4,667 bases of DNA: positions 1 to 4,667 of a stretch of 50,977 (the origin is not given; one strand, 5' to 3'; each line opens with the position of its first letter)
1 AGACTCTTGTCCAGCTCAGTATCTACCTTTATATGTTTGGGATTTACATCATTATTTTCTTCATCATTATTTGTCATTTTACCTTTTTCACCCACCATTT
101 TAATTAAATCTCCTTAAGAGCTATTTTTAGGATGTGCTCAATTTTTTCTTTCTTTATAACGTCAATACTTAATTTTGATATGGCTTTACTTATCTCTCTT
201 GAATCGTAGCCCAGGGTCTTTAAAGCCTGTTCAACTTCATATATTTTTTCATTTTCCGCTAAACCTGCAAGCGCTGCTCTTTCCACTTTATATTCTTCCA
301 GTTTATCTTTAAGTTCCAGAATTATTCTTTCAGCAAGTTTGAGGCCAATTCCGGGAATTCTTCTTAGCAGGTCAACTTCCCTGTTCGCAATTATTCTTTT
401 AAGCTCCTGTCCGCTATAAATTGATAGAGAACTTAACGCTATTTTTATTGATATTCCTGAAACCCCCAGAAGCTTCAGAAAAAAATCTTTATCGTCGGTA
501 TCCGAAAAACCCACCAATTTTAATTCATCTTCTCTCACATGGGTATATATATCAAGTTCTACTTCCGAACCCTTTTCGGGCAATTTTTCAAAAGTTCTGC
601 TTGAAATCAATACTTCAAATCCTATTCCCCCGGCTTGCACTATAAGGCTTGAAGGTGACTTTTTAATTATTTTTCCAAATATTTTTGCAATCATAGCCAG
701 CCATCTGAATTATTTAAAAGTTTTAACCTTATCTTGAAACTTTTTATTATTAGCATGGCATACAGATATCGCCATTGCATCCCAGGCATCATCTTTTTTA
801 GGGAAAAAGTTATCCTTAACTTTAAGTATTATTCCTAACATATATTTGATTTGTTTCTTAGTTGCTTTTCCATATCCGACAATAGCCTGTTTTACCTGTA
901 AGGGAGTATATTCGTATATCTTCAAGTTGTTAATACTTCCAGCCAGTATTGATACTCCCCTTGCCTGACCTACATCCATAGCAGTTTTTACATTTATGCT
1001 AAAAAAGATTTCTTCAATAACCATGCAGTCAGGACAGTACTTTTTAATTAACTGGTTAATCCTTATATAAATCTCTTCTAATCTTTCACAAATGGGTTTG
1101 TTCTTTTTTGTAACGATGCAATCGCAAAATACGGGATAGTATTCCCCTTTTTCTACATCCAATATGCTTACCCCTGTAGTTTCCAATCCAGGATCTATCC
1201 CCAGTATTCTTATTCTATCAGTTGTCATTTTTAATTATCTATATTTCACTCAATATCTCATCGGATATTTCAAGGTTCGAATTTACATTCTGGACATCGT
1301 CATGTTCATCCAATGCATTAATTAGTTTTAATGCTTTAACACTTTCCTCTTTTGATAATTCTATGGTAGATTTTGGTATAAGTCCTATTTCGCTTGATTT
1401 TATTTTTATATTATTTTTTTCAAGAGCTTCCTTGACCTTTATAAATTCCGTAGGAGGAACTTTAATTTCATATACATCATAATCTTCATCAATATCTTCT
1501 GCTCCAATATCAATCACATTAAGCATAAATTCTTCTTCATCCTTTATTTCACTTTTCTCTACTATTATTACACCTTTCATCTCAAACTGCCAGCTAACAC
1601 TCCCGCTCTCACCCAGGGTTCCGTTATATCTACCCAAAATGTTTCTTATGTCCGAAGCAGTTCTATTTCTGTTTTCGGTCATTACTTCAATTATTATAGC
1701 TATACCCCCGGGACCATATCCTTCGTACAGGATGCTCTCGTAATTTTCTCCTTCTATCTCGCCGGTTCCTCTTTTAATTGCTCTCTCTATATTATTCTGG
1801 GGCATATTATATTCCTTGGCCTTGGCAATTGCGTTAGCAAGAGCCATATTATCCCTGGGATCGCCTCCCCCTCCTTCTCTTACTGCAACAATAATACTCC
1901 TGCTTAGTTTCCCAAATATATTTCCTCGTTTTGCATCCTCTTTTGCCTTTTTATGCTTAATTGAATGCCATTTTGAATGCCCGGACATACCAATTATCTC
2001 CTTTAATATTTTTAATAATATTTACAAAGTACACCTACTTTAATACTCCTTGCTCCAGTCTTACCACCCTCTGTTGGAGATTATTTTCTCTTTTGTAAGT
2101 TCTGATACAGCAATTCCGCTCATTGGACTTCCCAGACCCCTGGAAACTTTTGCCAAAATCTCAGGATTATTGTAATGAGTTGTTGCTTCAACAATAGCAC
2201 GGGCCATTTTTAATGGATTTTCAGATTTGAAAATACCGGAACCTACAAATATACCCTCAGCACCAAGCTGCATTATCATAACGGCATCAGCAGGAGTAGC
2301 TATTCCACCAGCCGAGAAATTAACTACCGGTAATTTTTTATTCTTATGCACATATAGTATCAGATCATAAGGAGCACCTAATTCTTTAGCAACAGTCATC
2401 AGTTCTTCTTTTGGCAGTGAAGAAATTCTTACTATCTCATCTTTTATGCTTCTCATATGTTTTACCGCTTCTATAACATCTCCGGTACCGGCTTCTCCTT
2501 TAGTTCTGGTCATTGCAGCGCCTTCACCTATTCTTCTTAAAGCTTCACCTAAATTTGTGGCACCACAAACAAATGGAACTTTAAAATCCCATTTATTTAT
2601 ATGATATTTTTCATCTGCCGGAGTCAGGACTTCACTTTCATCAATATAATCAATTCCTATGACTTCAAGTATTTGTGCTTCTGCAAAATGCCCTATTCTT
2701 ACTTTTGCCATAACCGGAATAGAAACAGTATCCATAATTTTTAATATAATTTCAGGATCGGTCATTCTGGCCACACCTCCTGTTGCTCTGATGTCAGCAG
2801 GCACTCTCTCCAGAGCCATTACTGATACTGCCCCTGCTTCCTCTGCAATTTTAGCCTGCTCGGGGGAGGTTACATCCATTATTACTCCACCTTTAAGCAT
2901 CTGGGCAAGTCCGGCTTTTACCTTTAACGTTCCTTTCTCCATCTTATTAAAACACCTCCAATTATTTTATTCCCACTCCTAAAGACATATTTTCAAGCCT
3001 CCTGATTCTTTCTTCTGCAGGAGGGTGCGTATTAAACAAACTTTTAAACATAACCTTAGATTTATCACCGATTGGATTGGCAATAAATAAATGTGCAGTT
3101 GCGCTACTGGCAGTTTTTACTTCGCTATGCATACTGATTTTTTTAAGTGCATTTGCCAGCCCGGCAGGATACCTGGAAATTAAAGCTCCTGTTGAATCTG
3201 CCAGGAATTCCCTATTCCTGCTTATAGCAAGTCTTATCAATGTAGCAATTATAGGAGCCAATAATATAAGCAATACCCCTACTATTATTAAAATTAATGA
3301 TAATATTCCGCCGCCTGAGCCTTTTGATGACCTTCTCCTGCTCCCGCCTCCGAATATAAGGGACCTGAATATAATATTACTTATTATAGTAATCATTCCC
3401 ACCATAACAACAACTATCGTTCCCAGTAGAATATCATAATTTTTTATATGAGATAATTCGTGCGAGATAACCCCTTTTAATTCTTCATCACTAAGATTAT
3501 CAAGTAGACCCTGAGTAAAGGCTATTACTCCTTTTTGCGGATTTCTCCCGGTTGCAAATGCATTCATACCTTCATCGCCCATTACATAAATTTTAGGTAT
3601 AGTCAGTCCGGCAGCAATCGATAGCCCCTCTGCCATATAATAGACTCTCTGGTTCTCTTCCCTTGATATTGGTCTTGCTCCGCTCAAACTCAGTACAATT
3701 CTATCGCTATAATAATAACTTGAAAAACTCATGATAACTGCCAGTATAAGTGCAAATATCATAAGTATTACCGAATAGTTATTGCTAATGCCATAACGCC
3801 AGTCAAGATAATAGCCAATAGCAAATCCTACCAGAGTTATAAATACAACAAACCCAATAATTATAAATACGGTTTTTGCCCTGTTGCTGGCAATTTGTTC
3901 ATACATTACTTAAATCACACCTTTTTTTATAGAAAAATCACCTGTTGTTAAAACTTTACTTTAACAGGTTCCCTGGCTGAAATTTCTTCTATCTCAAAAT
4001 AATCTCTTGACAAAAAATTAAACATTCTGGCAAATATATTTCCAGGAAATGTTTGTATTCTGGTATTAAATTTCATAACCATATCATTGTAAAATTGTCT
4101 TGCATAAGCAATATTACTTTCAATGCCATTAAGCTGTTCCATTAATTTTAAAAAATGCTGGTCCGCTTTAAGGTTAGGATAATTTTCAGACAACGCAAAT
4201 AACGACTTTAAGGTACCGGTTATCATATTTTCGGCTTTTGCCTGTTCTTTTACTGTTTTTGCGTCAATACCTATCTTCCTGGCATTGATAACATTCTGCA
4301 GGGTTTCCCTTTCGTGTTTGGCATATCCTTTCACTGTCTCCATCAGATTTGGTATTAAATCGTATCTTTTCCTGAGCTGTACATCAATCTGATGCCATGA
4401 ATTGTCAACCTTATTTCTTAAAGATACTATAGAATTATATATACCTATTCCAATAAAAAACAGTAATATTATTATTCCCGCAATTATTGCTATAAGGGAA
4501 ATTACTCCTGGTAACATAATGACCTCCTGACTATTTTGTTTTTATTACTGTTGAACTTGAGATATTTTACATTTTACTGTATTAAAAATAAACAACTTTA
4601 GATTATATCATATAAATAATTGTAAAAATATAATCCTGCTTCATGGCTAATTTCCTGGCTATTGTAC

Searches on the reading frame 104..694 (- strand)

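Call 86: search_protein_families(library=pfam, proteins=[window:104-694:-], max_evalue=1e-8)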
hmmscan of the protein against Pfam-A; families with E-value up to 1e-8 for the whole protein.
window:104-694:- (196 aa): 2 families
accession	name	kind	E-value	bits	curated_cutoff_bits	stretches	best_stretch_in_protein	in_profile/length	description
PF01330.27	RuvA_N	-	3.2e-18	66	23.6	1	1-60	1-59/61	RuvA N terminal domain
PF14520.12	HHH_5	-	1.9e-11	44.7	27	1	72-130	1-57/57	Helix-hairpin-helix domain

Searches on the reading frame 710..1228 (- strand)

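Call 86: search_protein_families(library=pfam, proteins=[window:710-1228:-], max_evalue=1e-8)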
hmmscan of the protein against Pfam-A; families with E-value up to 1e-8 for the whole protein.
window:710-1228:- (172 aa): 1 family
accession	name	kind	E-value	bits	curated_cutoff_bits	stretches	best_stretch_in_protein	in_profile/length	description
PF02075.23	RuvC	-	1.2e-42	145.8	22.2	1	8-158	1-148/148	Crossover junction endodeoxyribonuclease RuvC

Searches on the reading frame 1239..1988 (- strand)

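Call 86: search_protein_families(library=pfam, proteins=[window:1239-1988:-], max_evalue=1e-8)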
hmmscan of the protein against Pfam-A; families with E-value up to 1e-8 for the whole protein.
window:1239-1988:- (249 aa): 2 families
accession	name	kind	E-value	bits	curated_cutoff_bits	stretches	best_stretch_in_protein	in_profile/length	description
PF01709.26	Transcrip_reg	-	4.2e-56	189.5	27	1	83-239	1-160/160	TACO1/YebC second and third domain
PF20772.2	TACO1_YebC_N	-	3.3e-32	111.2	36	1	5-77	1-73/73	TACO1/YebC protein N-terminal domain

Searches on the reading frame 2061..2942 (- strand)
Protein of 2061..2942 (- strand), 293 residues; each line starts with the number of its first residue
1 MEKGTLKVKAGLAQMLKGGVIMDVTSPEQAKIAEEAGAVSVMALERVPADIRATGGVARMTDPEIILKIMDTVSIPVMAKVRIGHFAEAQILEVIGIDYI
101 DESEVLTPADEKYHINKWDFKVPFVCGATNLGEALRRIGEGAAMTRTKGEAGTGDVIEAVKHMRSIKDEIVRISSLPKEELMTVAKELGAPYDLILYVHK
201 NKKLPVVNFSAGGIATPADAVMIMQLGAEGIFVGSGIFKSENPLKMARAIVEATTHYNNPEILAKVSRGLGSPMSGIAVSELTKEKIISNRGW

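Call 86: search_protein_families(library=pfam, proteins=[window:2061-2942:-], max_evalue=1e-8)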
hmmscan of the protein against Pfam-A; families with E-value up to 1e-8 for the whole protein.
window:2061-2942:- (293 aa): 2 families
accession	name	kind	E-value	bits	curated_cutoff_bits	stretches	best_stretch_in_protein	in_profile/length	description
PF01680.23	SOR_SNZ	-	5.2e-108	360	27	1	6-211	2-207/207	SOR/SNZ family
PF05690.20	ThiG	-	6.1e-10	39.3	23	0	195-254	167-224/247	Thiazole biosynthesis protein ThiG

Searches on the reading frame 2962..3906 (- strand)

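Call 86: search_protein_families(library=pfam, proteins=[window:2962-3906:-], max_evalue=1e-8)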
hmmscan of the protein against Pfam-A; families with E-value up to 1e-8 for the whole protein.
window:2962-3906:- (314 aa): 1 family
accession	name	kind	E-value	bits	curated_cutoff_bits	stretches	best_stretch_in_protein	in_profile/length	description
PF01435.24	Peptidase_M48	-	8.5e-29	101.1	20.3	1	84-307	3-185/186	Peptidase family M48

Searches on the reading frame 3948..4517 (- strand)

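Call 86: search_protein_families(library=pfam, proteins=[window:3948-4517:-], max_evalue=1e-8)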
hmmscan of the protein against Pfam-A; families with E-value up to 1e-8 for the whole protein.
window:3948-4517:- (189 aa): 1 family
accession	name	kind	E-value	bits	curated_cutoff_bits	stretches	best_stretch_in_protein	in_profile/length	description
PF04011.17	LemA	-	1.4e-60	203.9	26.2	1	40-189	1-149/149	LemA family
